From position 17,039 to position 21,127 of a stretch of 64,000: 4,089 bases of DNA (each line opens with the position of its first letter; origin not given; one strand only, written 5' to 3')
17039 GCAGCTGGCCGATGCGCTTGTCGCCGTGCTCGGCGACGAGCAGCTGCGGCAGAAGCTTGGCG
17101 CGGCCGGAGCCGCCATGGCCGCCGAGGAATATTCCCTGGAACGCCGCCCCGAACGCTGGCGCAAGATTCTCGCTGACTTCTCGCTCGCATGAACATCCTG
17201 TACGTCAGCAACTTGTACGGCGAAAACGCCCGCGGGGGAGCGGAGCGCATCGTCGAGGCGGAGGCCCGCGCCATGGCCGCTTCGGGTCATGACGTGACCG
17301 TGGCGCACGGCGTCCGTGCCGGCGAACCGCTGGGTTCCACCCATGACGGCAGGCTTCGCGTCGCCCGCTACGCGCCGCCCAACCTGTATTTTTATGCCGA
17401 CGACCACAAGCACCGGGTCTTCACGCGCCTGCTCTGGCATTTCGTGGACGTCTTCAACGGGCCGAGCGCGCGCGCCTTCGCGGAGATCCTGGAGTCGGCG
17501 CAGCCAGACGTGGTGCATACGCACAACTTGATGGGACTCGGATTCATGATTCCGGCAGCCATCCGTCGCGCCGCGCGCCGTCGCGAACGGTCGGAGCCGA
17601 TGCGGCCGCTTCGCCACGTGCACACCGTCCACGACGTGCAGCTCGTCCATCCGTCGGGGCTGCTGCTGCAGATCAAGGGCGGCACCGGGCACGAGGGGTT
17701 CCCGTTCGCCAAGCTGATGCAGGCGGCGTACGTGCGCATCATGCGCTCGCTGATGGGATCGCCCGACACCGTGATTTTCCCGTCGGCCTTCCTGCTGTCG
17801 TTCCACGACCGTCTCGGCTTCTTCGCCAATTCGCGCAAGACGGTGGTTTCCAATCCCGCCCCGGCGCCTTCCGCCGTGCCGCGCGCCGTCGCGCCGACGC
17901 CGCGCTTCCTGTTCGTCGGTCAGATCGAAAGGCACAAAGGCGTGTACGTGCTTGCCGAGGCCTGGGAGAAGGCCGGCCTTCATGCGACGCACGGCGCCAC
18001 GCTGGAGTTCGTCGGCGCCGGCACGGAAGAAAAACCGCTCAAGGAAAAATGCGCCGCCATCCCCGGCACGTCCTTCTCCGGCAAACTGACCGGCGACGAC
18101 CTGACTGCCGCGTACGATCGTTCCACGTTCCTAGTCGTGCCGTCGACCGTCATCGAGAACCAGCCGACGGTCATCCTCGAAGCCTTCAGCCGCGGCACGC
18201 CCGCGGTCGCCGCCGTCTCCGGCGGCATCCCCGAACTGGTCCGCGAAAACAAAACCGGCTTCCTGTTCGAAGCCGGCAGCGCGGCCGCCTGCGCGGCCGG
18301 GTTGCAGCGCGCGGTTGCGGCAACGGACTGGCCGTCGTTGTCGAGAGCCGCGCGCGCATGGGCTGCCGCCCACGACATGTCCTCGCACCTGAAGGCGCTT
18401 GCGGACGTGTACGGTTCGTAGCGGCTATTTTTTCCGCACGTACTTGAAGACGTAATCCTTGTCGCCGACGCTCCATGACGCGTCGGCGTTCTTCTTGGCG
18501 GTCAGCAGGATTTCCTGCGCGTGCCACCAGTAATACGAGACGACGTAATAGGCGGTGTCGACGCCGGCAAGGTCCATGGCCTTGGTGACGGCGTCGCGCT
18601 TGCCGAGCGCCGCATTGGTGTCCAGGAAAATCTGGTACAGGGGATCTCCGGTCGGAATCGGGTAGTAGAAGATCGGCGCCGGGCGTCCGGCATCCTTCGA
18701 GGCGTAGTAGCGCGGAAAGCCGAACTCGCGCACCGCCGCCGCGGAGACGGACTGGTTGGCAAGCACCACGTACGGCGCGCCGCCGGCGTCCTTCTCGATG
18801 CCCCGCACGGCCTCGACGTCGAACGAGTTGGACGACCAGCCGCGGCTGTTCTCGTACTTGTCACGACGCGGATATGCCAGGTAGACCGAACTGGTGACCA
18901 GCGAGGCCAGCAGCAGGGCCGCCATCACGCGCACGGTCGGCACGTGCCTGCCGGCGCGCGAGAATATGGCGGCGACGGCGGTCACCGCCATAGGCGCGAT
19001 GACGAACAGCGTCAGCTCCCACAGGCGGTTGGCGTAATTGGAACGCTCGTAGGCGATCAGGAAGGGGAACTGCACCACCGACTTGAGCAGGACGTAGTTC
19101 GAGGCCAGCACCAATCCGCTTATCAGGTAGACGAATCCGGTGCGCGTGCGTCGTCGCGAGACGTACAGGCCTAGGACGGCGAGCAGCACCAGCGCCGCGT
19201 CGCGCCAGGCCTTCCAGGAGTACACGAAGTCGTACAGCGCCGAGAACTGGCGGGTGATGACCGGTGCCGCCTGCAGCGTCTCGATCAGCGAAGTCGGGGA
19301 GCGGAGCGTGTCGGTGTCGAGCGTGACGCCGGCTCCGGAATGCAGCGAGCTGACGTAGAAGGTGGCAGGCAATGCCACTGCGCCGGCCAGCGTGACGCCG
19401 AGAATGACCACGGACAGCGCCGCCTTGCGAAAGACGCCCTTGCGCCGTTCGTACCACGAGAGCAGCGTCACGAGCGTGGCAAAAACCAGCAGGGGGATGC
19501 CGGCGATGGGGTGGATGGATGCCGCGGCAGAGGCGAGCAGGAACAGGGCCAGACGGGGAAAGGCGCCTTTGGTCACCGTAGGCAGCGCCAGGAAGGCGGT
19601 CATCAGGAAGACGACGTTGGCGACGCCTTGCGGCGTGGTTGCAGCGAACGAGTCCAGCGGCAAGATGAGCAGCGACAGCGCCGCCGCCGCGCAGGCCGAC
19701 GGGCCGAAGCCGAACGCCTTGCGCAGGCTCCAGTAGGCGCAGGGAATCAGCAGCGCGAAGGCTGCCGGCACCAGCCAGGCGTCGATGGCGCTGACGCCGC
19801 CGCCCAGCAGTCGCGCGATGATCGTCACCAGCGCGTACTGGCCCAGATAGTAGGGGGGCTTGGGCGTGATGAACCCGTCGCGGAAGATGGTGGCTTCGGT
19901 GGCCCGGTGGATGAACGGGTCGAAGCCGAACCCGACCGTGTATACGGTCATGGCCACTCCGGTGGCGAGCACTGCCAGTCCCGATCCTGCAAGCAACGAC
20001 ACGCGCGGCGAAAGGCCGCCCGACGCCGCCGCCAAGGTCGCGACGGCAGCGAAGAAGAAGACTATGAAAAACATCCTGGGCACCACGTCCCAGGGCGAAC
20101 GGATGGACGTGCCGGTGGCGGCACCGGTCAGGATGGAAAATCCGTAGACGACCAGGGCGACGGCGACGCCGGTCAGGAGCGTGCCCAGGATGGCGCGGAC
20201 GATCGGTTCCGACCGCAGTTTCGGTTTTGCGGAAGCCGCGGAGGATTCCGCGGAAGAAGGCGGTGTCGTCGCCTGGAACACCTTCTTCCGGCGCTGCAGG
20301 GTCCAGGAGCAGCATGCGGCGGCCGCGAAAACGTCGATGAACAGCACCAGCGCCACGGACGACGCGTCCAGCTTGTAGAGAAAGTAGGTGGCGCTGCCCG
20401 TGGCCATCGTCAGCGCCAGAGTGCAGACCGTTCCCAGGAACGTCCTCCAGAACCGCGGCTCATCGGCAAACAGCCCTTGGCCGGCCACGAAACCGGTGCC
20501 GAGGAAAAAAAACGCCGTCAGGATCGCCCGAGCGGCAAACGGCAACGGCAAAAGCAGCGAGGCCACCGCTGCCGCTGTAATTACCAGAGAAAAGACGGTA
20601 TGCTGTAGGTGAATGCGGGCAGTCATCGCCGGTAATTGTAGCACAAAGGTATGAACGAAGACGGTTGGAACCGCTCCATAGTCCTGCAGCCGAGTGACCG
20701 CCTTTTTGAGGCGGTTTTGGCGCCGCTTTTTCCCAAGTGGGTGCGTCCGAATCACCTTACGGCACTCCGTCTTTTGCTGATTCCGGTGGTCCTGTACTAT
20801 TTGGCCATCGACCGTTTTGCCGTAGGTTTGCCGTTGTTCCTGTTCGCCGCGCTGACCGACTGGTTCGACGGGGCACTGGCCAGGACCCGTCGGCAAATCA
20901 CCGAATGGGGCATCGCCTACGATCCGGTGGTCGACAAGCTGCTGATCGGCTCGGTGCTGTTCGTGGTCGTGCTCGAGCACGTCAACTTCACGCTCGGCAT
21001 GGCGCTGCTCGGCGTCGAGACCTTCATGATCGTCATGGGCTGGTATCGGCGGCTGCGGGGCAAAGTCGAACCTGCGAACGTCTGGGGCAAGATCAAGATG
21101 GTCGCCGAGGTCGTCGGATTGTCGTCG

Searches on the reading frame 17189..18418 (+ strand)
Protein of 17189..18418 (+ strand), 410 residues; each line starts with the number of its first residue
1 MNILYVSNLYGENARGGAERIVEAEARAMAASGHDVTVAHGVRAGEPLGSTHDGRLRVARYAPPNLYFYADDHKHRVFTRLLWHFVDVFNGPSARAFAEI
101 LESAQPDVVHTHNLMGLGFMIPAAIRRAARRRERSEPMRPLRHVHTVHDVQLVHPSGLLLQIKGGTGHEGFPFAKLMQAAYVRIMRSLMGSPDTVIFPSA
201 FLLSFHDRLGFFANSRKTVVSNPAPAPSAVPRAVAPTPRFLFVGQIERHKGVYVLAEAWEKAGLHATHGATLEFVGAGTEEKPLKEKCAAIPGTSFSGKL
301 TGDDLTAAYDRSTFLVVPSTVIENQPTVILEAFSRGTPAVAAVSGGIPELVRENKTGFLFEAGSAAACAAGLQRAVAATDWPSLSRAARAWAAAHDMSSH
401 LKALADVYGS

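Call 4: search_protein_families(library=pfam, proteins=[window:17189-18418:+])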
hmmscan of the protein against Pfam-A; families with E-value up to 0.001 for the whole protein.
window:17189-18418:+ (410 aa): 4 families
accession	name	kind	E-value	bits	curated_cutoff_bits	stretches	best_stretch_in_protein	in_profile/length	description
PF13692.12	Glyco_trans_1_4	-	6.9e-24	85.2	27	1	238-375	2-139/142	Glycosyl transferases group 1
PF00534.26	Glycos_transf_1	-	3.2e-23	82.6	26.4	1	238-376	16-156/172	Glycosyl transferases group 1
PF13439.12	Glyco_transf_4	-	7.4e-14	52.6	28.5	1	16-223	2-165/170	Glycosyltransferase Family 4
PF13579.12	Glyco_trans_4_4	-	2e-13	51.4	29.7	1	16-222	1-157/158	Glycosyl transferase 4-like domain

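Call 42: search_protein_families(library=ncbifam, proteins=[window:17189-18418:+], max_evalue=0.001)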
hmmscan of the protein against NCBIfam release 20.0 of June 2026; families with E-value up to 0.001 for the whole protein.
window:17189-18418:+ (410 aa): 22 families
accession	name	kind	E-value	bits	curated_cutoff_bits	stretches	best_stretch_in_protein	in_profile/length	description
TIGR04063.1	stp3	hypoth_equivalog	1.2e-15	57.3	442.05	1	242-408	218-392/397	TIGR04063 family PEP-CTERM/XrtA system glycosyltransferase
NF047684.1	TeichurnBiosyTuaC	equivalog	6.6e-13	48.3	550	1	241-378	223-354/391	teichuronic acid biosynthesis protein TuaC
TIGR03088.1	stp2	hypoth_equivalog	2e-12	46.8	409.05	1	243-393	200-354/374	TIGR03088 family PEP-CTERM/XrtA system glycosyltransferase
TIGR03449.1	mycothiol_MshA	equivalog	3.7e-10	39.3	462.5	1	299-409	291-401/406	D-inositol-3-phosphate glycosyltransferase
TIGR02149.1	glgA_Coryne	subfamily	5e-10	39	302.4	1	237-375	204-348/391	glycogen synthase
NF012028.0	PRK15484.1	subfamily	3.8e-09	36.1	618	1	241-391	197-357/380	lipopolysaccharide N-acetylglucosaminyltransferase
TIGR03999.1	thiol_BshA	equivalog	4.4e-09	35.7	273.7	1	267-402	227-364/375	N-acetyl-alpha-D-glucosaminyl L-malate synthase BshA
TIGR04157.1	glyco_rSAM_CFB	subfamily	1.6e-08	33.9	400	1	240-358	230-346/406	TIGR04157 family glycosyltransferase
NF041876.1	EPS_EpsE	equivalog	2.7e-08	33.5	400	1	296-394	280-378/389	exopolysaccharide biosynthesis GT4 family glycosyltransferase EpsE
TIGR02095.1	glgA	subfamily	3.5e-06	25.9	328.45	1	237-398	294-462/477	glycogen/starch synthase, ADP-glucose type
NF053787.1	GlcN_PG_synth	equivalog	7e-06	25.1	480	1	322-408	271-356/361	N-acetylglucosaminyl phosphatidylglycerol synthase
NF001901.0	PRK00654.1-5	equivalog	7.1e-06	24.8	649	1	236-397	315-475/502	glycogen synthase GlgA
NF046085.1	XrtY_assoc_Gly1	equivalog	1.9e-05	23.7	400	1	238-379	210-350/387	XrtY-associated glycosyltransferase XYAG1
NF050056.1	ProtGlycPglH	equivalog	2e-05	23.9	600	1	220-376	162-317/354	GalNAc-alpha-(1->4)-GalNAc-alpha-(1->3)-diNAcBac-PP-undecaprenol alpha-1,4-N-acetyl-D-galactosaminyltransferase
TIGR04005.1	wcaL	equivalog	2.5e-05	23.3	537.6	1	322-374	314-366/406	colanic acid biosynthesis glycosyltransferase WcaL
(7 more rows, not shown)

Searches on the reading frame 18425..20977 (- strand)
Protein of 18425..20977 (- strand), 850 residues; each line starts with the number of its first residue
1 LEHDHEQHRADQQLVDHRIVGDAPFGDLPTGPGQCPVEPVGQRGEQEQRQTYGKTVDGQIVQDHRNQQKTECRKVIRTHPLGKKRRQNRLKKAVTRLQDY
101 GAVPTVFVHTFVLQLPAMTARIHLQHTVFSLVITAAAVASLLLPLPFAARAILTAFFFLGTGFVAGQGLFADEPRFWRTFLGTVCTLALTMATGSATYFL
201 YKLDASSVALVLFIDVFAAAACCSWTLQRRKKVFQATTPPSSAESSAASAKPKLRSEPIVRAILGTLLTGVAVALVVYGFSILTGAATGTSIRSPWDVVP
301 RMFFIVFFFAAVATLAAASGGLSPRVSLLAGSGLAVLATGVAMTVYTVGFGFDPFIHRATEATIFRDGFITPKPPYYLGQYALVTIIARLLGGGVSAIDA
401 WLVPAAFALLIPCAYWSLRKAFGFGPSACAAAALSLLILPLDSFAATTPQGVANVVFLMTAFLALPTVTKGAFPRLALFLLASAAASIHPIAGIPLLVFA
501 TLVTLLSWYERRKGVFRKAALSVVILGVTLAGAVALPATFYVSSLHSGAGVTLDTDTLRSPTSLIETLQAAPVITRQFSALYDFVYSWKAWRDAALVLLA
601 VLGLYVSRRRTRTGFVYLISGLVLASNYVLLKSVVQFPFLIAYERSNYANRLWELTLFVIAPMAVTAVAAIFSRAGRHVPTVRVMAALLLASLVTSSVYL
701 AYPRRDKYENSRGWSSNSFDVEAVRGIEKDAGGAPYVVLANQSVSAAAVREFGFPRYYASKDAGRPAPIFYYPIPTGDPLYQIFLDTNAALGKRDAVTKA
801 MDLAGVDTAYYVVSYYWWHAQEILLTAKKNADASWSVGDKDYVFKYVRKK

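Call 35: search_protein_families(library=pfam, proteins=[window:18425-20977:-], max_evalue=1)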
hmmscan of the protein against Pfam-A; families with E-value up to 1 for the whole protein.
window:18425-20977:- (850 aa): 2 families
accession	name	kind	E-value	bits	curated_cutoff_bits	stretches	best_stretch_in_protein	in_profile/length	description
PF09971.14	DUF2206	-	0.02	14.2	35.6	1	566-678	97-203/368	Predicted membrane protein (DUF2206)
PF22440.1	SirC_C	-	0.2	12.1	27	1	71-93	10-32/47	SirC C-terminal domain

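Call 42: search_protein_families(library=ncbifam, proteins=[window:18425-20977:-], max_evalue=0.001)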
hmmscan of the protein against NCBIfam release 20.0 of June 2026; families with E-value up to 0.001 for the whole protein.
window:18425-20977:- (850 aa): 0 families

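Call 74: search_solved_structures(query=window:18425-20620:-, max_evalue=1)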
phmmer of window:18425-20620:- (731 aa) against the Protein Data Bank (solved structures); distinct sequences matched with E-value up to 1: 0.

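Call 77: find_homologous_proteins(query=window:18428-20626:-, max_evalue=1e-10)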
Query window:18428-20626:- (733 aa): 67 proteins with E <= 1e-10 among 8000 candidates.
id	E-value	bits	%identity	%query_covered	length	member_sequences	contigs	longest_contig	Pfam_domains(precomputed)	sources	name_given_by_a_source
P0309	0.0e+0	1580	100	100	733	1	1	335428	-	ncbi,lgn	-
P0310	0.0e+0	1247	78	100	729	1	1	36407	-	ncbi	-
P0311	2.2e-261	887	59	100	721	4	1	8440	-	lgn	-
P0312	8.7e-260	882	60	100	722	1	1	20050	-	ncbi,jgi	ncbi:MAG: hypothetical protein RL272_960 [Candidatus Parcubacteria bacterium]|jgi:hypothetical prote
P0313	6.8e-259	879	59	100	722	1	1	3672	-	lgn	-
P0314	2.2e-253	861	57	100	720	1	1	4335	-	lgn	-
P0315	4.5e-250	850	59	95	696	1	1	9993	-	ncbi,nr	ncbi:MAG TPA: hypothetical protein VL500_01600 [Candidatus Eisenbacteria bacterium]|nr:hypothetical 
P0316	1.3e-248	845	59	100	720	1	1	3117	-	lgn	-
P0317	9.1e-246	836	58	96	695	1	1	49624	-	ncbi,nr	ncbi:MAG TPA: hypothetical protein VL426_06640 [Candidatus Binatia bacterium]|nr:hypothetical protei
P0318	7.3e-242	823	57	96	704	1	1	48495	-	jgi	jgi:hypothetical protein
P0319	1.3e-227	776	53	100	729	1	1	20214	-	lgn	-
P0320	3.8e-226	771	53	100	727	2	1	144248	-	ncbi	-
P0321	4.1e-225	767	52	100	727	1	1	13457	-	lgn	-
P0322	1.1e-221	756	51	100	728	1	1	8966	-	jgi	jgi:hypothetical protein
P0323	1.7e-210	719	50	99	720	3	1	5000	-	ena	-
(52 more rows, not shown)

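Call 88: predict_structure(alignment_id=A2)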
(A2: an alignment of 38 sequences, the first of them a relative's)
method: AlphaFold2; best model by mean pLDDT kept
length: 733 residues; sequences in the alignment: 38
mean_pLDDT: 90.7   pTM: 0.92
mean pLDDT of the five models: 90.7, 89.3, 88.8, 86.9, 86.8
residues with pLDDT >= 90: 528; 70-90: 166; 50-70: 16; < 50: 23
segments of 3 or more residues with pLDDT < 50: 119-138
pLDDT, mean of each block of 10 residues (from residue 1): 58 85 93 96 96 93 98 98 97 97 89 57 45 45 90 98 98 94 98 98 91 98 96 90 96 89 98 96 97 98 95 98 91 96 97 93 98 95 93 77 88 91 84 82 87 81 91 96 96 86 95 89 75 94 98 96 95 98 92 86 97 96 95 91 89 85 93 96 96 95 95 98 97 84
secondary structure, 60 per line:
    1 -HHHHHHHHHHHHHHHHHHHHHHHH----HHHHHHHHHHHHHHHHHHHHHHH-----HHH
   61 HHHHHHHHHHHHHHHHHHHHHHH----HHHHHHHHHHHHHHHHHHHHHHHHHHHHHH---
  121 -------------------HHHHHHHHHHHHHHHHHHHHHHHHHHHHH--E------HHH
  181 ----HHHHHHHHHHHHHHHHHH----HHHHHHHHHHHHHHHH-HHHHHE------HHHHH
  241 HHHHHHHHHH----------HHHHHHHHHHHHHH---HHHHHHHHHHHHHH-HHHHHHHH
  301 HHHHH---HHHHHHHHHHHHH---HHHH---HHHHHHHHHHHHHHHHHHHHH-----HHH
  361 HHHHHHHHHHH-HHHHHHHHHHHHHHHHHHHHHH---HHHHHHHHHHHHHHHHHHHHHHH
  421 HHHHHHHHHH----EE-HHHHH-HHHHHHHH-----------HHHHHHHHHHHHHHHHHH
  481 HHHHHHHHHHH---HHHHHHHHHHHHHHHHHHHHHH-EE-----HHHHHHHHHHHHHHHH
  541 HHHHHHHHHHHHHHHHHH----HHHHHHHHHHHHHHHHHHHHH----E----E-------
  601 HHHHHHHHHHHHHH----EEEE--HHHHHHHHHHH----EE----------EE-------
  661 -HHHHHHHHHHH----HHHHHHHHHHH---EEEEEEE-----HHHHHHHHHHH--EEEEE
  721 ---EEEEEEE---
elements in order (helices of 4 or more, strands of 3 or more residues): H2-25 H30-52 H58-83 H88-117 H140-168 H185-202 H207-222 H224-228 H236-250 H261-274 H278-291 H293-305 H309-321 H325-328 H332-352 H358-371 H373-394 H398-430 H438-442 H444-451 H463-491 H495-516 H525-558 H563-583 H601-614 E619-622 H625-635 H662-672 H677-687 E691-697 H703-713 E716-720 E724-730

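Call 90: fold_search(model_id=the predicted structure, library=pdb)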
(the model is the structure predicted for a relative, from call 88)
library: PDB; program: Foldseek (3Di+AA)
matches with E <= 10: 441; with E <= 0.001: 3
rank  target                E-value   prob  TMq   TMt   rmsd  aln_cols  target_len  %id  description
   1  8if8_B                1.0e-05  1.00  0.43  0.49  11.0       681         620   16  Arabinosyltransferase AftA (released 2023-05-31)
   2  8if8_C                1.8e-05  1.00  0.36  0.42  12.2       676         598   15  Arabinosyltransferase AftA (released 2023-05-31)
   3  6ezn_F                4.9e-04  1.00  0.37  0.41  13.5       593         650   14  Cryo-EM structure of the yeast oligosaccharyltransferase (OST) complex (released 2018-01-17)
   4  7e9s_A                1.0e-03  1.00  0.35  0.31   9.8       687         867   14  Archaeal oligosaccharyltransferase AglB from Archaeoglobus fulgidus in complex with an inhibitory peptide and a dolich (released 2021-09-08)
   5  5f15                  1.7e-03  1.00  0.35  0.44  12.2       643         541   14  Crystal Structure of ArnT from Cupriavidus metallidurans bound to Undecaprenyl phosphate (released 2016-02-17)
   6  3wak                  3.3e-03  1.00  0.33  0.29  10.8       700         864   14  Crystal structure of the Archaeoglobus fulgidus oligosaccharyltransferase (O29867_ARCFU) in the apo form (released 2013-10-30)
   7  8agb_A                4.8e-03  1.00  0.38  0.43  11.6       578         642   13  Structure of yeast oligosaccharylransferase complex with lipid-linked oligosaccharide bound (released 2022-12-07)
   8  5ezm                  1.0e-02  1.00  0.34  0.43  10.9       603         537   14  Crystal Structure of ArnT from Cupriavidus metallidurans in the apo state (released 2016-02-17)
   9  6w98_A                1.1e-02  0.99  0.32  0.20  12.9       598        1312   15  Single-Particle Cryo-EM Structure of Arabinofuranosyltransferase AftD from Mycobacteria (released 2020-05-13)
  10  8w20_A                3.8e-02  0.12  0.07  0.08  57.6       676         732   12  Umb1 umbrella toxin particle (released 2024-04-17)
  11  6wby                  4.3e-02  0.99  0.35  0.23   8.9       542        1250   14  Single-Particle Cryo-EM Structure of Arabinofuranosyltransferase AftD from Mycobacteria, Mutant R1389S Class 2 (released 2020-05-13)
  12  9pcb                  7.4e-02  0.18  0.10  0.16  25.8       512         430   11  Structure of Synaptic Vesicle Protein 2A Bound to UCB-J (released 2025-09-10)
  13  8y6i_A                9.9e-02  0.11  0.09  0.10  31.9       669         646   10  P-glycoprotein in complex with UIC2 Fab and triple elacridar molecules in nanodisc (released 2024-04-17)
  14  8zxp_A                1.1e-01  0.10  0.10  0.12  26.1       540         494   12  Cryo-EM structure of TmaT-TMA complexes (released 2024-11-06)
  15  8qsl_A                1.2e-01  0.15  0.12  0.15  24.1       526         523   14  Cryo-EM structure of human SLC15A4 dimer in outward open state in LMNG (released 2023-10-25)
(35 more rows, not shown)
